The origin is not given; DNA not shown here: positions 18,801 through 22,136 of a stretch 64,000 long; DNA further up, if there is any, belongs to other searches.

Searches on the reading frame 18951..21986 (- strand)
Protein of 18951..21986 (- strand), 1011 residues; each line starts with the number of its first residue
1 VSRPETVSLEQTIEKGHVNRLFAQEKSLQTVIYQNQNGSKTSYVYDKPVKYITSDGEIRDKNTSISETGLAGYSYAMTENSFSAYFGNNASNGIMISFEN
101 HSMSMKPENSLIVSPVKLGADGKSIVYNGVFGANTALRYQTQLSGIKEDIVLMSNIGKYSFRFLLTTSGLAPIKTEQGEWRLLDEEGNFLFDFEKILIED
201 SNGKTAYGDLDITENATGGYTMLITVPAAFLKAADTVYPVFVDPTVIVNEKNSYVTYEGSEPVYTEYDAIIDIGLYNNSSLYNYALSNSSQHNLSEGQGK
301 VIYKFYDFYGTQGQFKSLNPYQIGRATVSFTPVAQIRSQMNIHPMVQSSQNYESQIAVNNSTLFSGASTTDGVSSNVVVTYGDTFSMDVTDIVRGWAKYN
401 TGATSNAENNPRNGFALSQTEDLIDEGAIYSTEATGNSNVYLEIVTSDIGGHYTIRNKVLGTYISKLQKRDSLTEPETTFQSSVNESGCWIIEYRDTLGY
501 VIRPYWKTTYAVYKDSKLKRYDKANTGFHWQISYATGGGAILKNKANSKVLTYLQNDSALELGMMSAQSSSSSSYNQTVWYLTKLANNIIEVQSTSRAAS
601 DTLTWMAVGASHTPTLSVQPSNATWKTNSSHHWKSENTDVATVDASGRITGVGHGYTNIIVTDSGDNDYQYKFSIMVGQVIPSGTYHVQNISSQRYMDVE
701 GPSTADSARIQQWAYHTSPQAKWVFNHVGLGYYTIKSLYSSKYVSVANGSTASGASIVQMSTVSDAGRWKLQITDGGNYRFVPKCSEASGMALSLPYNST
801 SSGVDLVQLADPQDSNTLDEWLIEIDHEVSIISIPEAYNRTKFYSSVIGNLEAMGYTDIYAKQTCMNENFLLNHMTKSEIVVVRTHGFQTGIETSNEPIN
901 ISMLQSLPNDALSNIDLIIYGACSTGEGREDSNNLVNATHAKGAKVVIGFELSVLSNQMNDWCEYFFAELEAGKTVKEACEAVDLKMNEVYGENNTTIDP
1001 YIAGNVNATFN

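Call 6: search_protein_families(library=pfam, proteins=[window:18951-21986:-], max_evalue=0.01)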
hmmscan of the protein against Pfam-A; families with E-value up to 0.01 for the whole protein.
window:18951-21986:- (1011 aa): 4 families
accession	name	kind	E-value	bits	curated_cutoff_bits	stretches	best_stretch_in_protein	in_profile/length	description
PF14200.12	RicinB_lectin_2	-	4.9e-28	98.1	25.6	2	680-759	9-88/89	Ricin-type beta-trefoil lectin domain-like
PF02368.24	Big_2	-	4e-08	33.5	22.8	1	602-664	10-69/79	Bacterial Ig-like domain (group 2)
PF12770.12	CHAT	-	3.5e-05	23.8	24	1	869-989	133-268/289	CHAT domain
PF00652.28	Ricin_B_lectin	-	0.0031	18.1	29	0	686-815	3-120/126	Ricin-type beta-trefoil lectin domain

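Call 14: find_encoding_contigs(protein=window:18951-21986:-, flank=6000, max_places=10)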
Protein window:18951-21986:- (1011 aa): no gene with exactly this product is on record in the collection.

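Call 15: find_homologous_proteins(query=window:18951-21986:-, max_evalue=1e-10)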
Query window:18951-21986:- (1011 aa): 76 proteins with E <= 1e-10 among 8000 candidates.
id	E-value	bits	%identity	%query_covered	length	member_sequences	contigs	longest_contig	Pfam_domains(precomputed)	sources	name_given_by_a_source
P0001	0.0e+0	2272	100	100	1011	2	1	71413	PF14200.13,PF02368.25,PF26918.1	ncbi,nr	ncbi:MAG: hypothetical protein E7643_00090 [Ruminococcaceae bacterium]|nr:hypothetical protein [Osci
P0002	3.3e-239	815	42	97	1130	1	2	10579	PF14200.13,PF02368.25,PF12770.13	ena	-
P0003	2.9e-225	768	41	100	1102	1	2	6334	PF14200.13,PF02368.25,PF00652.29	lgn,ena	-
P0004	1.5e-224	766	41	100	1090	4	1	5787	PF24208.2,PF14200.13,PF02368.25,PF26918.1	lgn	-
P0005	1.7e-219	749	42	97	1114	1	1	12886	PF02368.25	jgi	-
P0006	6.6e-211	721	39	100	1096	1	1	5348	PF14200.13,PF26918.1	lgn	-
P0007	1.2e-188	647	38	97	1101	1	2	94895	PF24208.2,PF14200.13,PF26918.1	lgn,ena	-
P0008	7.8e-176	605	38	97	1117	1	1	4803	PF14200.13,PF02368.25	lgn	-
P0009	5.9e-175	602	36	98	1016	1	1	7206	PF14200.13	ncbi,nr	ncbi:MAG: RICIN domain-containing protein, partial [Clostridia bacterium]|nr:RICIN domain-containing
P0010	1.8e-170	587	36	97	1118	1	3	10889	PF24208.2,PF14200.13,PF00652.29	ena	-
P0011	7.1e-167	575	37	94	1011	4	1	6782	PF24208.2,PF14200.13,PF02368.25,PF00652.29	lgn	-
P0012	3.9e-163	563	35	97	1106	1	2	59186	PF14200.13,PF26918.1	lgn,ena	-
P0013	3.4e-157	543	38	81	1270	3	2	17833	PF14200.13,PF02368.25,PF00652.29,PF26918.1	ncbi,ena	-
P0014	3.2e-155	537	39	81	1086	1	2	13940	PF14200.13,PF02368.25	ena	-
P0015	5.4e-154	533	35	97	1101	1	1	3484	PF14200.13,PF02368.25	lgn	-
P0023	6.4e-143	496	45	58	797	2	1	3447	-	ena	-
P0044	2.2e-107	378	44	46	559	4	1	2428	-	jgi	-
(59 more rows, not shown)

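Call 16: find_encoding_contigs(protein=P0002, flank=3000, max_places=3)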
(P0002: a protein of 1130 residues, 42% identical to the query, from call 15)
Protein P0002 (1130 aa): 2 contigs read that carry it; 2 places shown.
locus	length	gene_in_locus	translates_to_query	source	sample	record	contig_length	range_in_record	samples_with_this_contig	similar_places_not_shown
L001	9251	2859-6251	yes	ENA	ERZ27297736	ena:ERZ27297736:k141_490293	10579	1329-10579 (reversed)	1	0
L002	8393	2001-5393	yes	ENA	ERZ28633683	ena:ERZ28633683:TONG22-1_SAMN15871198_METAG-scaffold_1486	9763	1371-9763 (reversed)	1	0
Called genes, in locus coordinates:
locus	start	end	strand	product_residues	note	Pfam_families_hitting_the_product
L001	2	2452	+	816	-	?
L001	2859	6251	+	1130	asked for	PF14200:RicinB_lectin_2 (faint), PF02368:Big_2, PF12770:CHAT (faint)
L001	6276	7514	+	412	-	-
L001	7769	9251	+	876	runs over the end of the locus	PF01411:tRNA-synt_2c, PF07973:tRNA_SAD, PF02272:DHHA1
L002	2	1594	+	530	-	?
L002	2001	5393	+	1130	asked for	PF14200:RicinB_lectin_2 (faint), PF02368:Big_2, PF12770:CHAT (faint)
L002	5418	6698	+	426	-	-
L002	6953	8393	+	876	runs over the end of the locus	PF01411:tRNA-synt_2c, PF07973:tRNA_SAD, PF02272:DHHA1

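Call 17: find_encoding_contigs(protein=P0003, flank=3000, max_places=3)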
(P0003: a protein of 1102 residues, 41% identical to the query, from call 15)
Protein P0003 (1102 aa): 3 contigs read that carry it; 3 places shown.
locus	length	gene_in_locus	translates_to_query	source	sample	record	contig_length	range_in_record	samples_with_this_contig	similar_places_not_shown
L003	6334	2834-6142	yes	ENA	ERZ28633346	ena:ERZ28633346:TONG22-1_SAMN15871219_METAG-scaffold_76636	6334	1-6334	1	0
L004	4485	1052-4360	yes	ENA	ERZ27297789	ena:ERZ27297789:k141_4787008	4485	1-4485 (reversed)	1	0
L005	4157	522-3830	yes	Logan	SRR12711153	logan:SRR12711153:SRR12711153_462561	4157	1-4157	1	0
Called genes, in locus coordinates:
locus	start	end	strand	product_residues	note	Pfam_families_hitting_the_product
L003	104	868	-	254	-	PF03328:HpcH_HpaI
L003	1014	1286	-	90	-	PF23297:ACP_SdgA_C (weak), PF00550:PP-binding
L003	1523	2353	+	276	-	PF00303:Thymidylat_synt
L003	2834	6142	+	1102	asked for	PF02368:Big_2, PF00652:Ricin_B_lectin (faint), PF14200:RicinB_lectin_2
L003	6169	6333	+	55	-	?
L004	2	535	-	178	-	?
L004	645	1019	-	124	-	-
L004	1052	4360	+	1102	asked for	PF02368:Big_2, PF00652:Ricin_B_lectin (faint), PF14200:RicinB_lectin_2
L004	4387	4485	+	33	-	?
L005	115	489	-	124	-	-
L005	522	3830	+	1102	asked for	PF02368:Big_2, PF00652:Ricin_B_lectin (faint), PF14200:RicinB_lectin_2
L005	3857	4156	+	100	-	?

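Call 18: find_encoding_contigs(protein=P0005, flank=3000, max_places=3)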
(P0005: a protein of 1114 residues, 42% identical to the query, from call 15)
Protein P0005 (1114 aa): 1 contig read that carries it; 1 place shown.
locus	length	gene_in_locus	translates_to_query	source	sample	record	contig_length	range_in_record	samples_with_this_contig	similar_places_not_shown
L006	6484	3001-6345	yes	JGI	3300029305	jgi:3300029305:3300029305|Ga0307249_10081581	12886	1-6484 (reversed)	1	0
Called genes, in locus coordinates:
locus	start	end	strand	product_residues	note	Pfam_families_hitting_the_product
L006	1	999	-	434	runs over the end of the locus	PF00999:Na_H_Exchanger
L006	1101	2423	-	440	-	PF00696:AA_kinase, PF13840:ACT_7 (weak), PF22468:ACT_9, PF01842:ACT (weak)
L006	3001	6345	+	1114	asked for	PF02368:Big_2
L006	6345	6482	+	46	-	?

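Call 19: find_encoding_contigs(protein=P0007, flank=3000, max_places=3)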
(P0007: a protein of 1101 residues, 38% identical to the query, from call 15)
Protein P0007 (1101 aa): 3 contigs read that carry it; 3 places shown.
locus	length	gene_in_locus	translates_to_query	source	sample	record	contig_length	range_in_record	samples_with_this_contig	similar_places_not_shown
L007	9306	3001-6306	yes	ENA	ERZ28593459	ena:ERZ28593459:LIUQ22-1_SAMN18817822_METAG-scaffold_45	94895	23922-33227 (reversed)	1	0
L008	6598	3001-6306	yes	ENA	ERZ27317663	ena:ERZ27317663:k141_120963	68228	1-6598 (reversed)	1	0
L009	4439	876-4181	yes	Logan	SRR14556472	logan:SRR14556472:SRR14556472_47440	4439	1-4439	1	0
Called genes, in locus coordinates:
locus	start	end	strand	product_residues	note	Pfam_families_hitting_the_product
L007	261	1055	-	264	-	-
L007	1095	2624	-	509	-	-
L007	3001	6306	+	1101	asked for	PF24208:Beta-tre_PLH30 (faint), PF26918:Ig_Eae (faint), PF14200:RicinB_lectin_2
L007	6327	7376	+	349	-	-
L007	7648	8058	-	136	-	PF08769:Spo0A_C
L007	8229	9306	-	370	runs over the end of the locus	-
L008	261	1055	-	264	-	-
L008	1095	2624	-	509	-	-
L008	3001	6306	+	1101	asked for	PF24208:Beta-tre_PLH30 (faint), PF26918:Ig_Eae (faint), PF14200:RicinB_lectin_2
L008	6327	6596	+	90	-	?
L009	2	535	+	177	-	?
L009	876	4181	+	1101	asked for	PF24208:Beta-tre_PLH30 (faint), PF26918:Ig_Eae (faint), PF14200:RicinB_lectin_2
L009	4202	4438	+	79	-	?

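Call 23: find_related_loci(query=A1, collection=genome_contigs, flank=5000)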
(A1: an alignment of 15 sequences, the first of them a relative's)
Query A1 (1011 aa) in genome_contigs; peptide patterns used: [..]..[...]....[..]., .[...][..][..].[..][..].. (x = any residue, [..] = any of these).
168 stretches matched a pattern; 71 encode a relative of the query (tblastn E <= 1e-3); 71 distinct loci.
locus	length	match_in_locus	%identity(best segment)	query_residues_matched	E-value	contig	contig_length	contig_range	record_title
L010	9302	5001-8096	49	1-1011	0e+0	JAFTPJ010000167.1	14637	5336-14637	MAG: Clostridia bacterium isolate RGIG4028 Roe_deer_Cecum-5__c604972, whole genome shotgun sequence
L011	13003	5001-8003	42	4-1010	0e+0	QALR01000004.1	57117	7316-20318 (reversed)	MAG: Clostridiales bacterium isolate CIM:MAG 413 contig_7271, whole genome shotgun sequence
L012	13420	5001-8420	38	2-981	5e-158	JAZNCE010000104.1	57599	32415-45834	MAG: Eubacteriales bacterium isolate T1900044737_TS20190203.MAGScoT_cleanbin_000006 SGB_2028_k141_2828581, whole genome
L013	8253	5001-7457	37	2-823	4e-138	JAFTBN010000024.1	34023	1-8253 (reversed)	MAG: Clostridia bacterium isolate RGIG3668 Goat_Rumen.Co__c732735, whole genome shotgun sequence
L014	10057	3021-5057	38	1-697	2e-129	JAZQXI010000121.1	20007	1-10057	MAG: Eubacteriales bacterium isolate T1900045162_TC20190156.MAGScoT_cleanbin_000017 SGB_5087_k141_1717419, whole genome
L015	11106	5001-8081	49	1-984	5e-124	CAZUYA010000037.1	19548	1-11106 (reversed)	MAG TPA_asm: uncultured Ruminococcus sp. isolate SRP225648_co1_141 genome assembly, contig: NODE_6744_length_19548_cov_8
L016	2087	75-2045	33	1-661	6e-98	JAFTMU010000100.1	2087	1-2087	MAG: Clostridia bacterium isolate RGIG3961 Roe_deer_Cecum-4__c100101, whole genome shotgun sequence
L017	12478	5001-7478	31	4-843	1e-90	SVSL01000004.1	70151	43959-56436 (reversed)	MAG: Oscillospiraceae bacterium isolate SIG668 NODE_9431_length_70151_cov_2.132569, whole genome shotgun sequence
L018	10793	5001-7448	29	3-804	1e-86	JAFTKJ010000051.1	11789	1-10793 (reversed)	MAG: Clostridia bacterium isolate RGIG3898 Roe_deer_Cecum-2__c231047, whole genome shotgun sequence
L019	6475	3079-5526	29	3-804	8e-87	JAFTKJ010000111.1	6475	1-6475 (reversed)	MAG: Clostridia bacterium isolate RGIG3898 Roe_deer_Cecum-2__c649879, whole genome shotgun sequence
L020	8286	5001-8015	28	4-979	2e-83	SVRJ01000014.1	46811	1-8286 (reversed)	MAG: Oscillospiraceae bacterium isolate SIG640 NODE_3514_length_46811_cov_1.663654, whole genome shotgun sequence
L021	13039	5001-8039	34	4-991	1e-80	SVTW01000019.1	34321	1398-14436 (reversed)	MAG: Oscillospiraceae bacterium isolate SIG705 NODE_26697_length_34321_cov_2.356466, whole genome shotgun sequence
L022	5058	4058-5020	44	4-328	3e-71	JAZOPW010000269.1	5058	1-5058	MAG: Eubacteriales bacterium isolate T1900045570_YK20190264.MAGScoT_cleanbin_000060 SGB_7975_k141_316454, whole genome s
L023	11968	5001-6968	27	4-655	2e-54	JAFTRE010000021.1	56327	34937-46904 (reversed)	MAG: Clostridia bacterium isolate RGIG4075 Roe_deer_Cecum.Co__c1559885, whole genome shotgun sequence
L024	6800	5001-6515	32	4-503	2e-51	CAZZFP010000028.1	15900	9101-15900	MAG TPA_asm: uncultured Lachnospiraceae bacterium isolate SRP225648_co1_139 genome assembly, contig: NODE_9157_length_15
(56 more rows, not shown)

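Call 30: find_related_loci(query=A1, collection=metagenome_contigs, flank=3000)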
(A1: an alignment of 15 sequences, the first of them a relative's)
Query A1 (1011 aa) in metagenome_contigs; peptide patterns used: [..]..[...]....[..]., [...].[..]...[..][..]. (x = any residue, [..] = any of these).
200 stretches matched a pattern; 63 encode a relative of the query (tblastn E <= 1e-3); 62 distinct loci.
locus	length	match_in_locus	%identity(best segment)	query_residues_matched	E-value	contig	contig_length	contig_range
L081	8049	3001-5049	37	4-699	4e-114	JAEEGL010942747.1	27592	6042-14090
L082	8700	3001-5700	31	4-991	9e-45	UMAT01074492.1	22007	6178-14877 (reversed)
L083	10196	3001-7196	31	4-989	7e-40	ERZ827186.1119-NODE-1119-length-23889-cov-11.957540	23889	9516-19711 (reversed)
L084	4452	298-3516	30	9-993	6e-38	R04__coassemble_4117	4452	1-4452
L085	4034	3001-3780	35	4-245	2e-37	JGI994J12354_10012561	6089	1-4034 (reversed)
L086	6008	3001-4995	35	4-804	1e-36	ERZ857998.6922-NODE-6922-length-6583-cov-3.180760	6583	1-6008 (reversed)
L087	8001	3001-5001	35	4-804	2e-36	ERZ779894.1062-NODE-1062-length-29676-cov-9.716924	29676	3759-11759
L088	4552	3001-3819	34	4-248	1e-35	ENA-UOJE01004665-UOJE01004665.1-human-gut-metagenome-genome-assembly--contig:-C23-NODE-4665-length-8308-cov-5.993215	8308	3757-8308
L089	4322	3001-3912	32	4-291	4e-35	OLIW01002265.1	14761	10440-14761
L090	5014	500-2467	33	4-791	4e-35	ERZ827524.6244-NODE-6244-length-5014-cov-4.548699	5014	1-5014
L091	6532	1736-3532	32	4-737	7e-35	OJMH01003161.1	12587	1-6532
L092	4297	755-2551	32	4-737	5e-35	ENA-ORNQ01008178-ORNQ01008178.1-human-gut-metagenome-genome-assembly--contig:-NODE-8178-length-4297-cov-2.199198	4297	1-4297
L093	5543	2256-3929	33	4-703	2e-34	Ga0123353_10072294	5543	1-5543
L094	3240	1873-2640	32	4-255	4e-34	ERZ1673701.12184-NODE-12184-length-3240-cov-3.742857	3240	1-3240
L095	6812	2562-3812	27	16-444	2e-33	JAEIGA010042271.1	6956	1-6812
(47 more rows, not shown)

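Call 46: find_encoding_contigs(protein=P0004, flank=1500, max_places=2)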
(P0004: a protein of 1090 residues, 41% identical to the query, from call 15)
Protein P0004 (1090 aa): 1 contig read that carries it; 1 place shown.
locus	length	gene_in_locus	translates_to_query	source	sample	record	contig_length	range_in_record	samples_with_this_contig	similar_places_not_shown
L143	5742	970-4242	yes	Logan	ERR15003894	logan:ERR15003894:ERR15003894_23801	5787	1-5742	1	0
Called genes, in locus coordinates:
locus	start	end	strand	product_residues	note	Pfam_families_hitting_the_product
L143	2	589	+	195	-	?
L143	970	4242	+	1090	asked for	PF24208:Beta-tre_PLH30 (faint), PF02368:Big_2, PF26918:Ig_Eae (faint), PF14200:RicinB_lectin_2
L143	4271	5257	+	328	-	-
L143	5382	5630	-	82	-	-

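Call 47: find_encoding_contigs(protein=P0006, flank=1500, max_places=2)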
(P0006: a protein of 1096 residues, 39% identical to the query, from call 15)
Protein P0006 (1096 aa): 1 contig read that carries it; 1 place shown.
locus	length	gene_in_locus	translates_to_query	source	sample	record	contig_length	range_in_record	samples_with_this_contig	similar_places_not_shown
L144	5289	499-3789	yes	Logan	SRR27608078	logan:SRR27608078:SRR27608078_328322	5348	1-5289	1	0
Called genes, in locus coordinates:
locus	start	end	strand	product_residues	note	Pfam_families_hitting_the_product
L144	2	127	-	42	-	?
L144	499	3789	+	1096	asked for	PF26918:Ig_Eae (faint), PF14200:RicinB_lectin_2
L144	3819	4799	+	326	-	-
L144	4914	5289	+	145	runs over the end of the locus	?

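Call 48: find_encoding_contigs(protein=P0008, flank=1500, max_places=2)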
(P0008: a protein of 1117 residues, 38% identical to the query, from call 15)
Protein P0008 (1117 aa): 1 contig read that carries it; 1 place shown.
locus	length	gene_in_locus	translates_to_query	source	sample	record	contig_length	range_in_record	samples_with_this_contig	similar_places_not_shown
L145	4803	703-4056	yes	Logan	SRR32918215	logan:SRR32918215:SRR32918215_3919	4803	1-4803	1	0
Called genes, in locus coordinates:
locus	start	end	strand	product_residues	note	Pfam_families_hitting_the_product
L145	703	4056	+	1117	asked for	PF02368:Big_2, PF14200:RicinB_lectin_2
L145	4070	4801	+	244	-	?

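Call 49: find_encoding_contigs(protein=P0010, flank=1500, max_places=2)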
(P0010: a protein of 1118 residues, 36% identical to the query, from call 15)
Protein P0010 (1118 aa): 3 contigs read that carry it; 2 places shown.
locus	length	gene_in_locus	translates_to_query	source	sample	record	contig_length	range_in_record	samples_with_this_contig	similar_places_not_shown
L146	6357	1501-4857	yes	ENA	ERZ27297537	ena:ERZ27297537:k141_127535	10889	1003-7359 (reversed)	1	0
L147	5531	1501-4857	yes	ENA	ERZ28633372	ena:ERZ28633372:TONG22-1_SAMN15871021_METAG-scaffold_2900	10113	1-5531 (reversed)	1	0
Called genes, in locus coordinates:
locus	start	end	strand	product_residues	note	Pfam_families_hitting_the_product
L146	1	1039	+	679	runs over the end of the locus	-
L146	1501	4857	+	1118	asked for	PF24208:Beta-tre_PLH30 (faint), PF14200:RicinB_lectin_2, PF00652:Ricin_B_lectin (weak), PF14200:RicinB_lectin_2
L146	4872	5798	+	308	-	-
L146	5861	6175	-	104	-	PF13751:DDE_Tnp_1_6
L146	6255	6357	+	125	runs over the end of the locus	-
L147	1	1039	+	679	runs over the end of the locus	-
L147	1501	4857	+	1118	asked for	PF24208:Beta-tre_PLH30 (faint), PF14200:RicinB_lectin_2, PF00652:Ricin_B_lectin (weak), PF14200:RicinB_lectin_2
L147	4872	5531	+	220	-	?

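Call 59: search_protein_families(library=ncbifam, proteins=[window:18951-21986:-], max_evalue=0.1)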
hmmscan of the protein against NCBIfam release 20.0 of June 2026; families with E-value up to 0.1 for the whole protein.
window:18951-21986:- (1011 aa): 0 families

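Call 60: search_solved_structures(query=window:18951-21986:-, max_evalue=0.01)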
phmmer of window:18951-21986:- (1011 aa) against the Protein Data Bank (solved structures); distinct sequences matched with E-value up to 0.01: 14.
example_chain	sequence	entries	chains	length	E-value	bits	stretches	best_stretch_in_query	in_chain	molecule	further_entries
3pg0_A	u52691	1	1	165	1.6e-14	56.1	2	688-771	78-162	ThreeFoil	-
8bad_A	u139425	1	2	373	2.1e-12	49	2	684-779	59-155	Binary toxin A-like protein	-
3vsf_A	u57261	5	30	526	2.4e-07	32.3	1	688-774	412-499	Ricin B lectin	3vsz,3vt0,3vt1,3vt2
7znx_A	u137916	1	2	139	4.1e-05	24.9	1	682-783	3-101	Cocaprin 1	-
4ion_A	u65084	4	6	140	0.00015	23.1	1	679-784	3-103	Ricin B-like lectin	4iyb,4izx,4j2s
2zwk_A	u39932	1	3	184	0.0014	19.8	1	629-668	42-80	Intimin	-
3ncx_A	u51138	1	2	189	0.0014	19.8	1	629-668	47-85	Intimin adherence protein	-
2zqk_A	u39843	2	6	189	0.0014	19.8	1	629-668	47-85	Intimin | Intimin adherence protein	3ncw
6tsn_AAA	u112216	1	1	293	0.0015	19.7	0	684-730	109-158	Agglutinin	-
6yh0_AAA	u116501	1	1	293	0.0016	19.6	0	684-730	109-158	Agglutinin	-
2iho_A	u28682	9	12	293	0.0016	19.6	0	684-730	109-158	Lectin | Agglutinin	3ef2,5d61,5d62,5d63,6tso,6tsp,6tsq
4g9m_A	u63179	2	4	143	0.0021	19.3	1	681-758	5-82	agglutinin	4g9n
9kl2_A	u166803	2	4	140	0.0055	17.9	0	680-754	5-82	Lectin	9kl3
1knl_A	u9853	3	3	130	0.0075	17.4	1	687-809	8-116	ENDO-1,4-BETA-XYLANASE A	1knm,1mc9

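Call 75: find_encoding_contigs(protein=P0023, flank=1500, max_places=2)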
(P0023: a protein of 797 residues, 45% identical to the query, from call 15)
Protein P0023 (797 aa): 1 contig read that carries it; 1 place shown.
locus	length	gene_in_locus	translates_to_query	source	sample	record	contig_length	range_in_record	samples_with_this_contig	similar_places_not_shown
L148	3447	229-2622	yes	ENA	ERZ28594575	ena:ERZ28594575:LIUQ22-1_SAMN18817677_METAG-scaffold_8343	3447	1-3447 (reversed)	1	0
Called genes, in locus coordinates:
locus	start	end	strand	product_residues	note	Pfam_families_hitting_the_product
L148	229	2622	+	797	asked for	-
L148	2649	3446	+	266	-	?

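Call 76: find_encoding_contigs(protein=P0044, flank=1500, max_places=2)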
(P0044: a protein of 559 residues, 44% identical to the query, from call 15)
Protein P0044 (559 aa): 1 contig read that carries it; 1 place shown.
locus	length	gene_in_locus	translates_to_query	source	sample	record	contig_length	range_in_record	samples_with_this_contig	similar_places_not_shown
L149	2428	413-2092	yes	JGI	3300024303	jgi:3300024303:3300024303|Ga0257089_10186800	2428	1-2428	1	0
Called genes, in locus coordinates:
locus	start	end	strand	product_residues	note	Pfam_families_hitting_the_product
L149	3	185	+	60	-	?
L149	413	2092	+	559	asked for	-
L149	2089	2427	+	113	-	?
